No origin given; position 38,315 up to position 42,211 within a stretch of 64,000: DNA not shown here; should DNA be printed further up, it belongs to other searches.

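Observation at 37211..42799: Unrecognised 1198-aa protein with a C-terminal PD-(D/E)xK motif, flanked by an HNH protein and a divergent RNase HI: a candidate nucleic-acid-targeting module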

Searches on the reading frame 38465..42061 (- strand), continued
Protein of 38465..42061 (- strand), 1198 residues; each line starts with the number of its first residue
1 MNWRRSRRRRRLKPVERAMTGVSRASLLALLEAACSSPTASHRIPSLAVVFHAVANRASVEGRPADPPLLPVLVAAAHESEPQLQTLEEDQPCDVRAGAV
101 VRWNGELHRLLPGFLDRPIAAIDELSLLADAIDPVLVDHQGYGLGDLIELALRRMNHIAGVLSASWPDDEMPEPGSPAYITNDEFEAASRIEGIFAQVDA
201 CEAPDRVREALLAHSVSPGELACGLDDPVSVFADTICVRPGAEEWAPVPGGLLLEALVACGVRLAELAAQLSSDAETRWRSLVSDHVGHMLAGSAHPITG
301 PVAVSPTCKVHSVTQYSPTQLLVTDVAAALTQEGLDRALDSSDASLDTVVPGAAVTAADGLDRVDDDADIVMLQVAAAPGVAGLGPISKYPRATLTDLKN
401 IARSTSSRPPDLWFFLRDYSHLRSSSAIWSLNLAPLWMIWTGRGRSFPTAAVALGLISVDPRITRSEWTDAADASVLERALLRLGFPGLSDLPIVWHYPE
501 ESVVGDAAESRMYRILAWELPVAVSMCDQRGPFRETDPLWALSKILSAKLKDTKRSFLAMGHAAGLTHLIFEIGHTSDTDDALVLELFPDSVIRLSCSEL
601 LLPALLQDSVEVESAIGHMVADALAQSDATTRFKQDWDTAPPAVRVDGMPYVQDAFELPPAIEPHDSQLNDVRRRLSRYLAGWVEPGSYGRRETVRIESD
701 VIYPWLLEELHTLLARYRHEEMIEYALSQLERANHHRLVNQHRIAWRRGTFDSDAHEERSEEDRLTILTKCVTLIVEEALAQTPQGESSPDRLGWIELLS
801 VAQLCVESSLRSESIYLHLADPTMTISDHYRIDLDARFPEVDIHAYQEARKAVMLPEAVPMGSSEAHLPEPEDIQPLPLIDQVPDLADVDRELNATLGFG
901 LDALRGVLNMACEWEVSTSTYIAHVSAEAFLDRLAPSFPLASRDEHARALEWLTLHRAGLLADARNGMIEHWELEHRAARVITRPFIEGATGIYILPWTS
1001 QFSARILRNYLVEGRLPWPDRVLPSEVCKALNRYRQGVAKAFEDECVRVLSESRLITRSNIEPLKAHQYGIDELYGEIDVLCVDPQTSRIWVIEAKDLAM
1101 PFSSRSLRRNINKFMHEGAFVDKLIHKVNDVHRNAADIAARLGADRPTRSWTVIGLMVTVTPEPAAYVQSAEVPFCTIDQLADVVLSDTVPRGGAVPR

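Call 29: search_solved_structures(query=A1, max_evalue=10, show_alignments=3)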
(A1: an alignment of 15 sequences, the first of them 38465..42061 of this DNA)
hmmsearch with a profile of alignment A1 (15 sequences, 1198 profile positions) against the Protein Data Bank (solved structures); distinct sequences matched with E-value up to 10: 7.
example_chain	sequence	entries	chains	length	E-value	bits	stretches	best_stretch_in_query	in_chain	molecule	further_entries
9wuf_A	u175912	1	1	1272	0.0016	19.2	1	674-1170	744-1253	Restriction endonuclease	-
6f6p_A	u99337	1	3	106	0.039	14.6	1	1023-1082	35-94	Rab-3A-interacting protein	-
6f6p_C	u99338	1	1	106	0.039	14.6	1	1023-1082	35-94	Rab-3A-interacting protein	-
4lhx_C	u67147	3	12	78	0.058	14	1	1023-1081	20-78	Rab-3A-interacting protein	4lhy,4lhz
4li0_C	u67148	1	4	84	0.26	11.9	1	1023-1081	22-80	Guanine nucleotide exchange factor for Rab-3A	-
6zsv_A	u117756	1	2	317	0.68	10.5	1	295-361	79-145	Uncharacterized protein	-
1mp1_A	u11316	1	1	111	0.87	10.1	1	692-740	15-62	Ser/Arg-related nuclear matrix protein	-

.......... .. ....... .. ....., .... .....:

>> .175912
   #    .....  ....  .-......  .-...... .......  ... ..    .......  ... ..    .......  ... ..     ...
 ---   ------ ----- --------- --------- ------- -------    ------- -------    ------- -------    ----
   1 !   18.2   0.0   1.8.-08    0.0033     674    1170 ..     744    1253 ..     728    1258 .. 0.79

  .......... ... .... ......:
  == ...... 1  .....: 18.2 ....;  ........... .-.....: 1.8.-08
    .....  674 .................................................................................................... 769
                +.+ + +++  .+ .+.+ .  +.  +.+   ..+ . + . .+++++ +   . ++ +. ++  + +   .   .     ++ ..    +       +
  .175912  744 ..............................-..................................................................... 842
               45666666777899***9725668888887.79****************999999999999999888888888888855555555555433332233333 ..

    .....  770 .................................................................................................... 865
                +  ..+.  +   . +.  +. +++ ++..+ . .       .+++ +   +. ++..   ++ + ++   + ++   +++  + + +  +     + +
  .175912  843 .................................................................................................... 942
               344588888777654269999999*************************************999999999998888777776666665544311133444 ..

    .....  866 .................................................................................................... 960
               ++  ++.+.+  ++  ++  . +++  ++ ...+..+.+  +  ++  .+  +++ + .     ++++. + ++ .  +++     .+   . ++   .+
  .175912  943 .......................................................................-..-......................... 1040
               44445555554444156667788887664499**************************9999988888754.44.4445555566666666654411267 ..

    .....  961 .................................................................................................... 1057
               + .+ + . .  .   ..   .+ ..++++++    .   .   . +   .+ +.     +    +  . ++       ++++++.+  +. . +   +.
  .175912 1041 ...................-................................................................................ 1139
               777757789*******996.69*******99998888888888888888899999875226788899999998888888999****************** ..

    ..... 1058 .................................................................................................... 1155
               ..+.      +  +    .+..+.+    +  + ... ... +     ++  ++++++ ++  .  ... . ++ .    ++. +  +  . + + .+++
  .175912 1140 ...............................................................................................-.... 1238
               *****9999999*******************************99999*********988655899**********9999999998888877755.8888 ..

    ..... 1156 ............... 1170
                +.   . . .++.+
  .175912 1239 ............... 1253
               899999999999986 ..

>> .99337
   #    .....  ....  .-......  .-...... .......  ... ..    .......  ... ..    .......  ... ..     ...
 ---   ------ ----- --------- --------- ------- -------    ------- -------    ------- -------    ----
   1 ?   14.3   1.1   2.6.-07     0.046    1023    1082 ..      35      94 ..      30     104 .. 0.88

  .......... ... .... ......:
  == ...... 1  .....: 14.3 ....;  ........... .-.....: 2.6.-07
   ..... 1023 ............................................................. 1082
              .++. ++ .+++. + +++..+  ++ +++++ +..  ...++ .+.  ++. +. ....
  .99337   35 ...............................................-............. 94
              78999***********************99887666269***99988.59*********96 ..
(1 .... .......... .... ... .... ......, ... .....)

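Call 31: predict_structure(alignment_id=A1)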
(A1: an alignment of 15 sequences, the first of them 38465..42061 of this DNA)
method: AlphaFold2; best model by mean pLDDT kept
length: 1198 residues; sequences in the alignment: 15
mean_pLDDT: 69.1   pTM: 0.48
mean pLDDT of the five models: 69.1, 66.7, 65.3, 64.0, 62.7
residues with pLDDT >= 90: 156; 70-90: 534; 50-70: 257; < 50: 251
segments of 3 or more residues with pLDDT < 50: 1-9, 36-39, 90-145, 168-181, 211-269, 380-383, 423-471, 528-533, 645-655, 748-755, 858-874, 967-969
pLDDT, mean of each block of 10 residues (from residue 1): 37 82 80 56 73 80 78 85 69 38 34 37 33 31 48 55 55 39 54 57 58 38 29 28 31 34 44 59 69 66 77 79 85 79 87 74 75 77 56 65 54 65 41 30 24 23 36 68 77 63 70 85 71 56 82 89 88 74 76 80 66 85 81 88 47 54 81 86 84 80 90 91 92 83 55 51 82 90 84 90 85 66 73 61 68 54 32 57 83 92 90 74 90 86 93 85 56 61 86 90 80 74 85 83 88 84 89 89 91 78 63 83 92 91 86 91 78 85 85 73
secondary structure, 60 per line:
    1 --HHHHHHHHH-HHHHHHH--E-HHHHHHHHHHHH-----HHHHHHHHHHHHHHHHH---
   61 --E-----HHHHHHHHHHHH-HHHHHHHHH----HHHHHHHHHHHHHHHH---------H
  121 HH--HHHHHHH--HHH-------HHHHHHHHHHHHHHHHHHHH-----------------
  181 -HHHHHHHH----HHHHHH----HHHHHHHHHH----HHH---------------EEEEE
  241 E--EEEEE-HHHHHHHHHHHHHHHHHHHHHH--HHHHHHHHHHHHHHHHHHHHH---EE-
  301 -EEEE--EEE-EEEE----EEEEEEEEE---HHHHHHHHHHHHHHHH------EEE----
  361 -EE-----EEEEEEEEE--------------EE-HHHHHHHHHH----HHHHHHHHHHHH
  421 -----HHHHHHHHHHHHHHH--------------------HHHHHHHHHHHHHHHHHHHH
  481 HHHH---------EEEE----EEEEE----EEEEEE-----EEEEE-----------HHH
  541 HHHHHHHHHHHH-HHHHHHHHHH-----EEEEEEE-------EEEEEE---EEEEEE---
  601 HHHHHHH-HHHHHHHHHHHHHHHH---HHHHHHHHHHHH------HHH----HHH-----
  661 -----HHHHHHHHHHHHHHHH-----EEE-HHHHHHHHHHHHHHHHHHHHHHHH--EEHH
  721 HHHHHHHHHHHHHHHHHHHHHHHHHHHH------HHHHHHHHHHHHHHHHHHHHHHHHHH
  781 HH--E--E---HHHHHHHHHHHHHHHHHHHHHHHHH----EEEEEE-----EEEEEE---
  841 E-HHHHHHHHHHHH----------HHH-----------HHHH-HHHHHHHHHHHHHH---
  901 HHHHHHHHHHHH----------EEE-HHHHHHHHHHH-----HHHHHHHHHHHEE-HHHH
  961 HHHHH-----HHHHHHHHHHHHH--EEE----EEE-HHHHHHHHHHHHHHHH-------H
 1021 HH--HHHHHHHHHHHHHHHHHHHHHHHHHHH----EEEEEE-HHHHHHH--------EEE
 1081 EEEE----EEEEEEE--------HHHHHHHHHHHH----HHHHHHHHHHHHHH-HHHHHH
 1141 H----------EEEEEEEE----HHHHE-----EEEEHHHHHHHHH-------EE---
elements in order (helices of 4 or more, strands of 3 or more residues): H3-11 H13-19 H24-35 H41-57 H69-80 H82-90 H95-110 H125-131 H144-163 H182-189 H194-199 H204-213 E236-241 E244-248 H250-271 H274-294 E302-305 E308-310 E312-315 E320-328 H332-347 E354-356 E369-377 H395-404 H409-420 H426-440 H461-484 E494-497 E502-506 E511-516 E522-526 H538-552 H554-563 E569-575 E583-588 E592-597 H601-607 H609-624 H628-639 H666-681 E687-689 H691-714 H719-748 H755-782 H792-816 E821-826 E832-837 H843-854 H879-882 H884-897 H901-912 E923-925 H927-937 H943-953 H957-965 H971-983 E986-988 E993-995 H997-1012 H1025-1051 E1056-1061 H1063-1069 E1078-1084 E1089-1095 H1104-1115 H1120-1133 H1135-1141 E1152-1159 H1164-1167 E1174-1177 H1178-1186

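Call 32: search_protein_representatives(alignment_id=A1)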
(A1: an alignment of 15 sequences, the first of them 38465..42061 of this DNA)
Query: 15 sequences, 1198 profile positions. Proteins with E-value up to 0.001 (for the whole library): 1701; up to 1e-10: 873; up to 1e-30: 358. The best 150 are listed.
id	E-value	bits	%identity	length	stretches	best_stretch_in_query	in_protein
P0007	0.0e+00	2232.3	-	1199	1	1-1197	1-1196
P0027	0.0e+00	1746.2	-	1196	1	1-1186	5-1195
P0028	0.0e+00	1679.1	-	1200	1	1-1189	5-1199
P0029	0.0e+00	1495.3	-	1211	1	1-1196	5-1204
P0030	0.0e+00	1289.8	-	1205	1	3-1193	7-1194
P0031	0.0e+00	1253.3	-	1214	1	1-1188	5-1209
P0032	0.0e+00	1222.4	-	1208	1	1-1188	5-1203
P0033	0.0e+00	1217.9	-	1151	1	56-1190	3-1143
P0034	0.0e+00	1217.5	-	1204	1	8-1196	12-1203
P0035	0.0e+00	1167.7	-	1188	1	18-1191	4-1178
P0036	0.0e+00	1164.0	-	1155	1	1-1143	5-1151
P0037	0.0e+00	1157.1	-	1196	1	1-1186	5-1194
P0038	0.0e+00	1097.8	-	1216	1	12-1192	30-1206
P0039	0.0e+00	1040.0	-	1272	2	588-1194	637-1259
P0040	0.0e+00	1033.3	-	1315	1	1-1196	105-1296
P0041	0.0e+00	1026.3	-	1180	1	13-1195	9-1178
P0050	5.7e-243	825.6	-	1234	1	27-1191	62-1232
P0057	2.8e-205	700.7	-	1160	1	42-1184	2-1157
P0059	2.6e-201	687.6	-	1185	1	25-1180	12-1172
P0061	2.5e-197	674.4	-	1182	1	25-1188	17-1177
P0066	6.1e-189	646.6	-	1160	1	6-1185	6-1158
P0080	8.7e-162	556.7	-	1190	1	6-1192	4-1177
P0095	6.9e-145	500.7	-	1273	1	7-1182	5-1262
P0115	2.9e-124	432.4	-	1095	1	87-1192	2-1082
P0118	1.4e-120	420.3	-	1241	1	14-1181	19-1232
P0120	6.5e-120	418.0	-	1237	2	519-1170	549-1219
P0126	4.2e-117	408.7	-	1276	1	15-1191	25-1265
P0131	7.7e-112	391.2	-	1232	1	5-1186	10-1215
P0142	6.6e-106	371.6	-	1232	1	14-1185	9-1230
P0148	1.8e-104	366.9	-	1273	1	11-1191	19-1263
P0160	6.6e-98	345.1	-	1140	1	116-1180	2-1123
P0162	3.0e-97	342.9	-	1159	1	112-1193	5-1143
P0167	4.7e-95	335.7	-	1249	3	593-1193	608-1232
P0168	2.9e-94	333.0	-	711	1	515-1180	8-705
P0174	1.6e-91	323.9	-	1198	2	635-1195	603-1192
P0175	2.0e-90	320.3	-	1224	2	613-1183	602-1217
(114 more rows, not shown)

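Call 36: fold_search(model_id=the predicted structure, library=pdb)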
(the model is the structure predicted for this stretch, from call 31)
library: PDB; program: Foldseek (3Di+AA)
matches with E <= 10: 160; with E <= 0.001: 1
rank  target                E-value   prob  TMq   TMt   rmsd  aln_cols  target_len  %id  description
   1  9wuf                  9.1e-22  1.00  0.30  0.30  31.8      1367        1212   14  Cryo-EM structure of Upx (released 2026-02-11)
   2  7vsr_M                1.3e-01  0.33  0.08  0.23  16.7       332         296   11  Structure of McrBC (stalkless mutant) (released 2023-02-15)
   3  8rvo_7                4.0e-01  0.16  0.07  0.20  18.8       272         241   10  Proteasomal late precursor complex from pre1-1, state 1 (released 2024-09-11)
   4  8rvl_4                4.2e-01  0.15  0.06  0.21  18.6       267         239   10  Proteasomal late precursor complex from pre1-1 (released 2024-09-11)
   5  4l6t_A                4.8e-01  0.41  0.05  0.17  11.0        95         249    9  GM1 bound form of the ECX AB5 holotoxin (released 2013-11-06)
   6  5liz                  4.8e-01  0.08  0.08  0.15  30.6       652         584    9  The structure of Nt.BspD6I nicking endonuclease with all cysteines mutated by serine residues at 0.19 nm resolution . (released 2017-08-02)
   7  8x84_A                6.1e-01  0.03  0.04  0.08  31.2       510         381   10  The cryo-EM structure of insect gustatory receptor Gr43a I418A from Drosophila melanogaster in complex with fructose a (released 2024-02-07)
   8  8rvo_4                6.6e-01  0.13  0.06  0.20  18.5       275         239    9  Proteasomal late precursor complex from pre1-1, state 1 (released 2024-09-11)
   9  7zgv_A                8.7e-01  0.30  0.08  0.26  12.3       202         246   16  Serratia NucC bound to cA3 (released 2022-10-26)
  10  9c1m_G                8.7e-01  0.08  0.05  0.09  15.6       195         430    8  HerA-DUF assembly 1 (released 2025-06-04)
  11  4l7a_B                9.5e-01  0.11  0.07  0.24  25.6       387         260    9  Crystal structure of a putative zinc-binding metallo-peptidase (BACCAC_01431) from Bacteroides caccae ATCC 43185 at 2. (released 2013-07-03)
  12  1irx_A                9.5e-01  0.03  0.04  0.08  29.8       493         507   11  Crystal structure of class I lysyl-tRNA synthetase (released 2002-04-17)
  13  2o8b_A                1.0e+00  0.02  0.06  0.07  32.5       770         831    8  human MutSalpha (MSH2/MSH6) bound to ADP and a G T mispair (released 2007-06-05)
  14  9bmd                  1.1e+00  0.02  0.07  0.04  34.5      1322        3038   11  Motor domain from full-length human dynein-1 bound to microtubules in 5mM AMPPNP condition (released 2025-04-23)
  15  7c6a_A                1.2e+00  0.04  0.05  0.12  27.3       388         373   12  Crystal structure of AT2R-BRIL and SRP2070_Fab complex (released 2020-07-29)
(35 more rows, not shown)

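Call 37: search_protein_families(library=ncbifam, proteins=[P0029, P0039, P0050, P0095, P0126, P0148, P0175], max_evalue=0.01)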
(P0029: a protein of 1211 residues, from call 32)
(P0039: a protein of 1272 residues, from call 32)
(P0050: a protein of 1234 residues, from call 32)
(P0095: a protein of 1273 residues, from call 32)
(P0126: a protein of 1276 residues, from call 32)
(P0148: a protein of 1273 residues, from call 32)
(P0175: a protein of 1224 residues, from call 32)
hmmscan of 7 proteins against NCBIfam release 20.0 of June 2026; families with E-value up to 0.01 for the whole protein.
P0029 (1211 aa): 0 families

P0039 (1272 aa): 1 family
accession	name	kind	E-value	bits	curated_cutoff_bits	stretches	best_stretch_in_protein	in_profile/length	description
NF042954.1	Upx_antiphage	equivalog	0.00085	16.6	1900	1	1108-1197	1095-1188/1240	anti-phage protein Upx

P0050 (1234 aa): 0 families

P0095 (1273 aa): 1 family
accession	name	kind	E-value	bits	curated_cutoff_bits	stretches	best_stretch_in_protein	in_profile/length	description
NF042954.1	Upx_antiphage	equivalog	0.0006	17.1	1900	1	1035-1193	1014-1172/1240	anti-phage protein Upx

P0126 (1276 aa): 0 families

P0148 (1273 aa): 0 families

P0175 (1224 aa): 1 family
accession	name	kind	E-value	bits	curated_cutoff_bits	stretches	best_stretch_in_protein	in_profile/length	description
NF042954.1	Upx_antiphage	equivalog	0.0076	13.4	1900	0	1069-1147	1093-1171/1240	anti-phage protein Upx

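Call 38: list_cluster_members(proteins=[P0005, P0001, P0026])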
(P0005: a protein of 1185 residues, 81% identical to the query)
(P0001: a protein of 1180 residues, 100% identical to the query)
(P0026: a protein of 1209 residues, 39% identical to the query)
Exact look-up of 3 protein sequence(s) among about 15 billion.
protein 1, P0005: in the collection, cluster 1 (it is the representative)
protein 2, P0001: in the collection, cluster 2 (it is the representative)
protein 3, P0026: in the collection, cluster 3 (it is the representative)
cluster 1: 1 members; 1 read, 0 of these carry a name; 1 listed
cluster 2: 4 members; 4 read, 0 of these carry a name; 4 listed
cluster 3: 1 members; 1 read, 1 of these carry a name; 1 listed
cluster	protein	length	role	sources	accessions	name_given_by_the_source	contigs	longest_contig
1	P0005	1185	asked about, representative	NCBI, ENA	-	-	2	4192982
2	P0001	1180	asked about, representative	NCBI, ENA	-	-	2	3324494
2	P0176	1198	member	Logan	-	-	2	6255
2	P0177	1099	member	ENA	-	-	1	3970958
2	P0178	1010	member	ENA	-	-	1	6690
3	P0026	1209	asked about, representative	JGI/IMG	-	hypothetical protein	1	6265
